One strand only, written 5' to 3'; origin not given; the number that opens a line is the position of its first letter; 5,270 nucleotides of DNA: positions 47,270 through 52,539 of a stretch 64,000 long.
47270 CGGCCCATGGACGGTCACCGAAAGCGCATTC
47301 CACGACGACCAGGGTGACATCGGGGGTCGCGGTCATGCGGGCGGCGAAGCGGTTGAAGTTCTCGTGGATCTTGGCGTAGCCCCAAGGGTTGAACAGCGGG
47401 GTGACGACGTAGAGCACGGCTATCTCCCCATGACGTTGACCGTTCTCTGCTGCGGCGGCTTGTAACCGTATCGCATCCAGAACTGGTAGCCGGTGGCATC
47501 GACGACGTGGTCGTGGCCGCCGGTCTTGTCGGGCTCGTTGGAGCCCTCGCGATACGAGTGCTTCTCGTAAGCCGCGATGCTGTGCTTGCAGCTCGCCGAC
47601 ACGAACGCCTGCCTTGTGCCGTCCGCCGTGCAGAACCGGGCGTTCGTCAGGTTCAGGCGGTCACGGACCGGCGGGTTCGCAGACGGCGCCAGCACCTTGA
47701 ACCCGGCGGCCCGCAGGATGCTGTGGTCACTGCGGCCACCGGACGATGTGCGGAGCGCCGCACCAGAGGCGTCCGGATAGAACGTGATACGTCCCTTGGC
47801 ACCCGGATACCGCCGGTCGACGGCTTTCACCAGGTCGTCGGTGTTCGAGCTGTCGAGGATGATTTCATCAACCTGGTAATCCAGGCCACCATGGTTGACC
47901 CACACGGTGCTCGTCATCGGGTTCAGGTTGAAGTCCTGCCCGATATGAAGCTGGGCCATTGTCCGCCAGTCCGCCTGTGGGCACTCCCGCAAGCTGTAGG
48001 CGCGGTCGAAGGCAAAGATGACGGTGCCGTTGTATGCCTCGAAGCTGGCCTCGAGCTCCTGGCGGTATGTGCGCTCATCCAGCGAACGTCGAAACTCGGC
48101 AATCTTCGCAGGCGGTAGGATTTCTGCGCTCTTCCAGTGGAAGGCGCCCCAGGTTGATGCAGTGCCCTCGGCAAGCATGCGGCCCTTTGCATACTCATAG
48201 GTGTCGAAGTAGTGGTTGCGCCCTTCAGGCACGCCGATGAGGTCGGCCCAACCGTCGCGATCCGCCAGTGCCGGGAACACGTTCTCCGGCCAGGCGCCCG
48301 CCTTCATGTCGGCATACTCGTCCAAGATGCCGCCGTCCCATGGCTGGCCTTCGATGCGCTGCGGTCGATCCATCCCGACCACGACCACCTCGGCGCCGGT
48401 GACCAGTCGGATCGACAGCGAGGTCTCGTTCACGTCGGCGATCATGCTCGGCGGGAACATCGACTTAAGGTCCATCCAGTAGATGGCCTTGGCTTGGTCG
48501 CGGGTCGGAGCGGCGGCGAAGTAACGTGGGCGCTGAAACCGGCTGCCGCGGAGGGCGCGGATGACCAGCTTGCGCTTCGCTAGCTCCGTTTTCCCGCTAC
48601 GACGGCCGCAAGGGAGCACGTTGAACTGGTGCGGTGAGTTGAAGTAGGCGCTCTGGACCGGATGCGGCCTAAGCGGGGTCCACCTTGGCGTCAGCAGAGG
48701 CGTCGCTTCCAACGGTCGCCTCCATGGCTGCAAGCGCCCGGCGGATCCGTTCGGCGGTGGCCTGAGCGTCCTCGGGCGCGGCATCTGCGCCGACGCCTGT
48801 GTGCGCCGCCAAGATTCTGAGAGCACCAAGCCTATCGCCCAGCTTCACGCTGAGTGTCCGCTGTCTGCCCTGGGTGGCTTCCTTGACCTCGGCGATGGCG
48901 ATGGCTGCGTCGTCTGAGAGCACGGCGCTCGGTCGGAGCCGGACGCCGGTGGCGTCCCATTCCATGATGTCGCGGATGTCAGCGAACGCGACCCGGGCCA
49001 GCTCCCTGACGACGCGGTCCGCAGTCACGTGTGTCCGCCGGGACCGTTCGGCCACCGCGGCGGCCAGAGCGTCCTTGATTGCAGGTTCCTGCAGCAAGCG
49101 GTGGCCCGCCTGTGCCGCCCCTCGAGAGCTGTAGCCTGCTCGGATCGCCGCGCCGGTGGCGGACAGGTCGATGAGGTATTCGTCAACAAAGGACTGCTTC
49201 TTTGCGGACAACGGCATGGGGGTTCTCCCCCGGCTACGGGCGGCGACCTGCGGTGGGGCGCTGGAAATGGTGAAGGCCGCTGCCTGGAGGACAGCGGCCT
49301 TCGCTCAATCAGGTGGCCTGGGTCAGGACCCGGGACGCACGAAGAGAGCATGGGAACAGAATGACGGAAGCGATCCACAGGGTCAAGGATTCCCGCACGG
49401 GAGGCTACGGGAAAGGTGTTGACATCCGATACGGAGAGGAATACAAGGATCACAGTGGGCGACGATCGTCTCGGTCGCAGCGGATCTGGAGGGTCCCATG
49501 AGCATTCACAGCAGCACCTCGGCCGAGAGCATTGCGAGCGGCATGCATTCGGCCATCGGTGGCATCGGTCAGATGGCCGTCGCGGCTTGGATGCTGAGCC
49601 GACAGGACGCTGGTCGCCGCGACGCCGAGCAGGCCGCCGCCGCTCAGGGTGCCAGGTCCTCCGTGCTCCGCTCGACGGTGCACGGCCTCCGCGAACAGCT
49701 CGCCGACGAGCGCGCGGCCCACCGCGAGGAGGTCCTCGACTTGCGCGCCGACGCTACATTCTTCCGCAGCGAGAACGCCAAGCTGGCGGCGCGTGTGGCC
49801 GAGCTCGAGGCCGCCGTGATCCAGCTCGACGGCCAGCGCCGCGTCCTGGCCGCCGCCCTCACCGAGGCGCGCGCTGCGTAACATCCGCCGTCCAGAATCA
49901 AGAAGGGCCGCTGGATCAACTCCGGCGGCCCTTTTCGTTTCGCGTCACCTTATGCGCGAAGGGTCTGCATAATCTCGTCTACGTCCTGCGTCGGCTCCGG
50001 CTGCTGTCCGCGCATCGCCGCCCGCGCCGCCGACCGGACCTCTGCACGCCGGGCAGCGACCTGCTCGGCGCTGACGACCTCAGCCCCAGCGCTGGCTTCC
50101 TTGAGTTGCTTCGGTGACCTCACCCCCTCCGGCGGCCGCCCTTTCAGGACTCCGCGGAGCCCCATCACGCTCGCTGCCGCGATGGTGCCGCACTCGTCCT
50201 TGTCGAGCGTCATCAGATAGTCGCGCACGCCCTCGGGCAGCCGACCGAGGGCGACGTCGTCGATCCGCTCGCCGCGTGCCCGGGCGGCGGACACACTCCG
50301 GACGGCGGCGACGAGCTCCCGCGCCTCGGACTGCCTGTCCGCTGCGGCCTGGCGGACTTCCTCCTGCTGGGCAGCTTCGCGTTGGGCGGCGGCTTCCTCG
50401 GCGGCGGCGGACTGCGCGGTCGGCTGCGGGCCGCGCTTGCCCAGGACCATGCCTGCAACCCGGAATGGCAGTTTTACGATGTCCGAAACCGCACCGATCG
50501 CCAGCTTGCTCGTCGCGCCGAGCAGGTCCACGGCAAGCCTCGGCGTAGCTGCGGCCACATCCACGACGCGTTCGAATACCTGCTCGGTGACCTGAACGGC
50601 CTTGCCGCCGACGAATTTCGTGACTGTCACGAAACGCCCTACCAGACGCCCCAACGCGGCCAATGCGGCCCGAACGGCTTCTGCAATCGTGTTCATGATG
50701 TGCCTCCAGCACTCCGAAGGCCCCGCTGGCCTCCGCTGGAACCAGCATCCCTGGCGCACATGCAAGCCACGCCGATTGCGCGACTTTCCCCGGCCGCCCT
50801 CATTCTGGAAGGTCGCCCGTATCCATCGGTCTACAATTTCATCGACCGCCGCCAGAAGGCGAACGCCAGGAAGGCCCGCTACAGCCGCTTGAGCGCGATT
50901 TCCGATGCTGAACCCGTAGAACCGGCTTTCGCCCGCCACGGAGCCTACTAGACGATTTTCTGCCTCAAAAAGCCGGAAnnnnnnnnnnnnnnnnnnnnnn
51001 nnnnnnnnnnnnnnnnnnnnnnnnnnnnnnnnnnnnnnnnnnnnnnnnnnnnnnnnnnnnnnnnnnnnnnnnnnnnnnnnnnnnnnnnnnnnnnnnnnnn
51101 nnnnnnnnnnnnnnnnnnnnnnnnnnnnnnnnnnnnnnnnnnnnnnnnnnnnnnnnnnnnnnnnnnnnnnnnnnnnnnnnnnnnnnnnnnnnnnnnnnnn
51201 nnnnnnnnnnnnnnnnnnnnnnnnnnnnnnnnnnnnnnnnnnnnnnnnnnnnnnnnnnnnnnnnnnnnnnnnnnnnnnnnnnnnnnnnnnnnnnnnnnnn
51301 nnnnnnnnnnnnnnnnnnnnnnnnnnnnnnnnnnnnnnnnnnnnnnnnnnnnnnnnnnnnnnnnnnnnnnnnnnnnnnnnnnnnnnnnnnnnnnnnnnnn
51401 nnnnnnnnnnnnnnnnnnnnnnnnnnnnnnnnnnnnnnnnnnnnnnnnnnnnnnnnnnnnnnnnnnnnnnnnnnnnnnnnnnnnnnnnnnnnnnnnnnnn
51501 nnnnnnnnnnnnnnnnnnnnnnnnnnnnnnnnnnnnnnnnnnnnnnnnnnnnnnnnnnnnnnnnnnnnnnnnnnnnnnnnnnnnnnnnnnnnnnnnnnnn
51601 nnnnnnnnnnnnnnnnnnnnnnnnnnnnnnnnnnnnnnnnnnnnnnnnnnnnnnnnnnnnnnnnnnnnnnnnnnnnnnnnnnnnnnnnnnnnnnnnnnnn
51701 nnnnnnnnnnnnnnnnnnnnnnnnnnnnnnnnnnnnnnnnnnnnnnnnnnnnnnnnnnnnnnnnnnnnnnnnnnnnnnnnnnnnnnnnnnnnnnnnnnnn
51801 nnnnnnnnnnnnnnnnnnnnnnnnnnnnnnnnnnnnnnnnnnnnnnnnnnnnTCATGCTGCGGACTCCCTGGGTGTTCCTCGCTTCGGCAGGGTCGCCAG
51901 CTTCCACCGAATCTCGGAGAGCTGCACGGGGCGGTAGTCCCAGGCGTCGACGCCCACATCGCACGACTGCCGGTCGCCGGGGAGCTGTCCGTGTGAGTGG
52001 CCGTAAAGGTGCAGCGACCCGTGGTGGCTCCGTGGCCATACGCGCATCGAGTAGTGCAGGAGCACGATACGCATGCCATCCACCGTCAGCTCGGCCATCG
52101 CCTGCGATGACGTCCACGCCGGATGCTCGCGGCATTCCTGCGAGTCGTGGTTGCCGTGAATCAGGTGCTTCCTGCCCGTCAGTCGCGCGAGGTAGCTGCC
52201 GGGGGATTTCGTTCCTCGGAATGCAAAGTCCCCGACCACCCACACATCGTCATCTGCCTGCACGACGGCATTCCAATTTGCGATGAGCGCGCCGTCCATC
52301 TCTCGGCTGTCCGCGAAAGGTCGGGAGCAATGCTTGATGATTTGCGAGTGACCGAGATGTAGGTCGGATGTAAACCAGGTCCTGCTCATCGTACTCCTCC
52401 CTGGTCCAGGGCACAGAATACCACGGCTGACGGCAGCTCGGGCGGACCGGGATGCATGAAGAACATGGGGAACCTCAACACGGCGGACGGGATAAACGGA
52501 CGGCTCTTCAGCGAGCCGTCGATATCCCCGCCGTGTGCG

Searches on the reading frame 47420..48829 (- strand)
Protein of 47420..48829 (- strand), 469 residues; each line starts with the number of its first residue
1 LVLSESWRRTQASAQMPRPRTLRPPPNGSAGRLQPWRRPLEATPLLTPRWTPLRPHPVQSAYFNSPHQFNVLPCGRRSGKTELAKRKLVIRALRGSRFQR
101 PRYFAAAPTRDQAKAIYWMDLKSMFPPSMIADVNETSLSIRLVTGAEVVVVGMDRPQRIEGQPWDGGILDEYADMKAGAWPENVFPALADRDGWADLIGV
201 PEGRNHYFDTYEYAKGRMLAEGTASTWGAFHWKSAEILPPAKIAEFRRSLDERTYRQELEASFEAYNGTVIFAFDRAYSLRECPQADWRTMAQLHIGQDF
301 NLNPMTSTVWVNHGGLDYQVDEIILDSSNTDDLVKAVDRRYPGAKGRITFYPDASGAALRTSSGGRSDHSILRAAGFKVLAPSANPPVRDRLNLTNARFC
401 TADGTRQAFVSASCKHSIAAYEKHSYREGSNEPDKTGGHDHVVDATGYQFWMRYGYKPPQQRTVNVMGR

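Call 32: search_protein_families(library=phrogs, proteins=[window:47420-48829:-], max_evalue=0.0001)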
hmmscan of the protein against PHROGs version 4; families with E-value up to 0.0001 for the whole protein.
window:47420-48829:- (469 aa): 3 families
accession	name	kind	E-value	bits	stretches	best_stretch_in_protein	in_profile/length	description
phrog_2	-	head and packaging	4.7e-34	119.2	1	15-457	247-596/807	terminase large subunit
phrog_10250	-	head and packaging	5.1e-27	96.1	1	248-457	3-219/228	terminase large subunit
phrog_7579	-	head and packaging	2e-05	24.9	1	53-258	3-208/239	terminase large subunit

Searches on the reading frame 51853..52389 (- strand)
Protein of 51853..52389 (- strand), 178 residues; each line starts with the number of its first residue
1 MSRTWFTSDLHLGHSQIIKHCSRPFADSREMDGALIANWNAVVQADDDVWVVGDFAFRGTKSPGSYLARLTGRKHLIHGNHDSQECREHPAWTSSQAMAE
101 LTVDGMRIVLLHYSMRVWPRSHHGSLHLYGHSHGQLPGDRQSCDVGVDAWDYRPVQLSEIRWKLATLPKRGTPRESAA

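Call 32: search_protein_families(library=phrogs, proteins=[window:51853-52389:-], max_evalue=0.0001)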
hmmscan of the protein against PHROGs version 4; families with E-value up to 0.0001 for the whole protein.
window:51853-52389:- (178 aa): 1 family
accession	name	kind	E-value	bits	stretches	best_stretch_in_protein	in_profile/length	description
phrog_547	-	other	8.2e-48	163.6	1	1-163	28-198/245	phosphoesterase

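Call 68: search_protein_families(library=pfam, proteins=[window:51853-52389:-], max_evalue=0.001)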
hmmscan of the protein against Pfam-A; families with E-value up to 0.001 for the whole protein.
window:51853-52389:- (178 aa): 2 families
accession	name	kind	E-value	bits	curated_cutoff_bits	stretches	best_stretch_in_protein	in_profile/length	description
PF12850.12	Metallophos_2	-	1.2e-06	29.1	27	1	8-134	7-118/154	Calcineurin-like phosphoesterase superfamily domain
PF00149.33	Metallophos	-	0.00014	22.8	21.5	1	3-88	2-78/191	Calcineurin-like phosphoesterase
